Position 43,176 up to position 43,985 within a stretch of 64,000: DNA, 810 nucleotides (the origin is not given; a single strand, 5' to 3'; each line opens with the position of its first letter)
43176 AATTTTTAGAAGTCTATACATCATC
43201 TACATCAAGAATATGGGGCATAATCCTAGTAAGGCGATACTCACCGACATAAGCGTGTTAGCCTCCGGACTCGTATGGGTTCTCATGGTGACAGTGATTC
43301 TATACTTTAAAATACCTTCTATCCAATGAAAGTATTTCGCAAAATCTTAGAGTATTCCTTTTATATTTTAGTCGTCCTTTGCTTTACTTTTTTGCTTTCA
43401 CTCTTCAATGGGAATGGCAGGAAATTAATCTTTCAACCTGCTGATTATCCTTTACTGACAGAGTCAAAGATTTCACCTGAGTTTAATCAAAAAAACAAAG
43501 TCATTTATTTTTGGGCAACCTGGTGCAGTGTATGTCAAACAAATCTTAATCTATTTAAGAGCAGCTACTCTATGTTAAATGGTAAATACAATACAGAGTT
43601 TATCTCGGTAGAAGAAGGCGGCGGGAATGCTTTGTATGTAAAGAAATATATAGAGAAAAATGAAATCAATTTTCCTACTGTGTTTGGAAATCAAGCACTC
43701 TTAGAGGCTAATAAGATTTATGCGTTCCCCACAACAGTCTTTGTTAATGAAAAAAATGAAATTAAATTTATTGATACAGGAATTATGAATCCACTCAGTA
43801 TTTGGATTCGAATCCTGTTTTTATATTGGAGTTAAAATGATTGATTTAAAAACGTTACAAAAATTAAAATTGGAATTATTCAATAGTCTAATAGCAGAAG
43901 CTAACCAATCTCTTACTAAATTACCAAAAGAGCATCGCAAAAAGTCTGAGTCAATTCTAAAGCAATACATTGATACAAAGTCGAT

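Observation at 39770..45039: Cluster of HExxH lipoprotein, single-pass membrane protein, UbiA prenyltransferase, TlpA-like thioredoxin and a second HExxH protein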

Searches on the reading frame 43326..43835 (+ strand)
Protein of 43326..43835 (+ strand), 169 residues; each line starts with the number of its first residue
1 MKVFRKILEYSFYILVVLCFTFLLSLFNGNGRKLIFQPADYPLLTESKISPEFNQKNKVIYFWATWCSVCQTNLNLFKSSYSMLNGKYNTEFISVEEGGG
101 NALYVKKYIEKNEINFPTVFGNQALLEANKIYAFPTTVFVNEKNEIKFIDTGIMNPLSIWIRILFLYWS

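Call 3: search_protein_families(library=pfam, proteins=[window:43326-43835:+], max_evalue=0.1)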
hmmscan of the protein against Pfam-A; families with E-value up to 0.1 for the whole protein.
window:43326-43835:+ (169 aa): 5 families
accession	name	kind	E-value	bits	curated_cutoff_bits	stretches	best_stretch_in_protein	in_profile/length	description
PF00578.27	AhpC-TSA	-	7.7e-09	36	26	1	52-148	22-123/124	AhpC/TSA family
PF08534.16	Redoxin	-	8.1e-08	32.6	26.6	1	52-155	25-137/148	Redoxin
PF13905.12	Thioredoxin_8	-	1.1e-07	32.5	27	1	59-146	5-94/94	Thioredoxin-like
PF13098.12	Thioredoxin_2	-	1.5e-05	25.7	27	1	54-156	4-97/104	Thioredoxin-like domain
PF00085.26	Thioredoxin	-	0.00044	20.6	23.5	1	55-81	18-44/103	Thioredoxin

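Call 4: search_protein_families(library=ncbifam, proteins=[window:43326-43835:+], max_evalue=0.1)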
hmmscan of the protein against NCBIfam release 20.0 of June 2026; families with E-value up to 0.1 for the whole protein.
window:43326-43835:+ (169 aa): 10 families
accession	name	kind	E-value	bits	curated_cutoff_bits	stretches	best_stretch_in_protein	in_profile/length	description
NF041202.1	StoA_CxxC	exception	2.4e-14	53.5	210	1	49-154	47-152/163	endospore biogenesis thiol-disulfide oxidoreductase StoA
NF002854.0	PRK03147.1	subfamily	6.6e-14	52.2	170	1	18-154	21-160/176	thiol-disulfide oxidoreductase ResA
TIGR01068.1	thioredoxin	equivalog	0.00032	20.8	96.8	1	54-88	11-47/101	thioredoxin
NF010625.0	PRK14018.1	equivalog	0.0013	17.3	522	1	55-155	56-161/521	bifunctional peptide-methionine (S)-S-oxide reductase MsrA/peptide-methionine (R)-S-oxide reductase MsrB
NF008229.0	PRK10996.1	equivalog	0.0058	16.3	125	1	56-96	53-91/141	thioredoxin TrxC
TIGR00385.1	dsbE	subfamily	0.0071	15.9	123.15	1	53-74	60-82/173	DsbE family thiol:disulfide interchange protein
TIGR02740.1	TraF-like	hypoth_equivalog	0.0073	15.6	232.25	1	50-164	164-266/276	TraF-like protein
NF045694.1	seleno_TsoB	exception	0.0083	14.2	805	1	3-72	427-491/572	rhodanese/DsbD fusion-like selenoprotein TsoB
NF047696.1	ThlDiSintTplARhiz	equivalog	0.011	15.5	230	1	52-81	94-123/219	thiol:disulfide interchange protein TlpA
TIGR01126.1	pdi_dom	equivalog_domain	0.052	13.8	107.2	0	55-78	14-37/105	protein disulfide-isomerase domain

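Call 61: search_solved_structures(query=window:43326-43832:+, max_evalue=0.001, show_alignments=1)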
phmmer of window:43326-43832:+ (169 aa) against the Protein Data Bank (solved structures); distinct sequences matched with E-value up to 0.001: 12.
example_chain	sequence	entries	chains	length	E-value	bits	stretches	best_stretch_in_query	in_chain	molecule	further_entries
3erw_A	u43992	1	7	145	4.9e-10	42.7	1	51-155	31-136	Sporulation thiol-disulfide oxidoreductase A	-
2h1b_A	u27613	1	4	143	1.3e-08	38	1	55-156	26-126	Thiol-disulfide oxidoreductase resA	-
1st9_A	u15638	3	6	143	1.3e-08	38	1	55-156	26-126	Thiol-disulfide oxidoreductase resA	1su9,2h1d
2f9s_A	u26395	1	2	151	1.5e-08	37.8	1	55-156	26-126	Thiol-disulfide oxidoreductase resA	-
3c73_A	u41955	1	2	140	1.7e-08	37.6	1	55-156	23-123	Thiol-disulfide oxidoreductase resA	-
3c71_A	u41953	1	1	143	2.4e-08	37.1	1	55-156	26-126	Thiol-disulfide oxidoreductase resA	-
2h19_A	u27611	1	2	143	2.4e-07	33.9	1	55-156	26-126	Thiol-disulfide oxidoreductase resA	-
2h1a_A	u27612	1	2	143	2.4e-07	33.9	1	55-156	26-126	Thiol-disulfide oxidoreductase resA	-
2h1g_A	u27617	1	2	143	4.4e-06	29.8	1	55-156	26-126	Thiol-disulfide oxidoreductase resA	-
5um7_A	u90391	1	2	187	1.4e-05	28.2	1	47-152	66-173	Thioredoxin signature protein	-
3kcm_A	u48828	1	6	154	0.00035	23.6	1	58-121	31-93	Thioredoxin family protein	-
4nmu_A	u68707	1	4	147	0.00099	22.1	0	54-144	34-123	Thiol-disulfide oxidoreductase ResA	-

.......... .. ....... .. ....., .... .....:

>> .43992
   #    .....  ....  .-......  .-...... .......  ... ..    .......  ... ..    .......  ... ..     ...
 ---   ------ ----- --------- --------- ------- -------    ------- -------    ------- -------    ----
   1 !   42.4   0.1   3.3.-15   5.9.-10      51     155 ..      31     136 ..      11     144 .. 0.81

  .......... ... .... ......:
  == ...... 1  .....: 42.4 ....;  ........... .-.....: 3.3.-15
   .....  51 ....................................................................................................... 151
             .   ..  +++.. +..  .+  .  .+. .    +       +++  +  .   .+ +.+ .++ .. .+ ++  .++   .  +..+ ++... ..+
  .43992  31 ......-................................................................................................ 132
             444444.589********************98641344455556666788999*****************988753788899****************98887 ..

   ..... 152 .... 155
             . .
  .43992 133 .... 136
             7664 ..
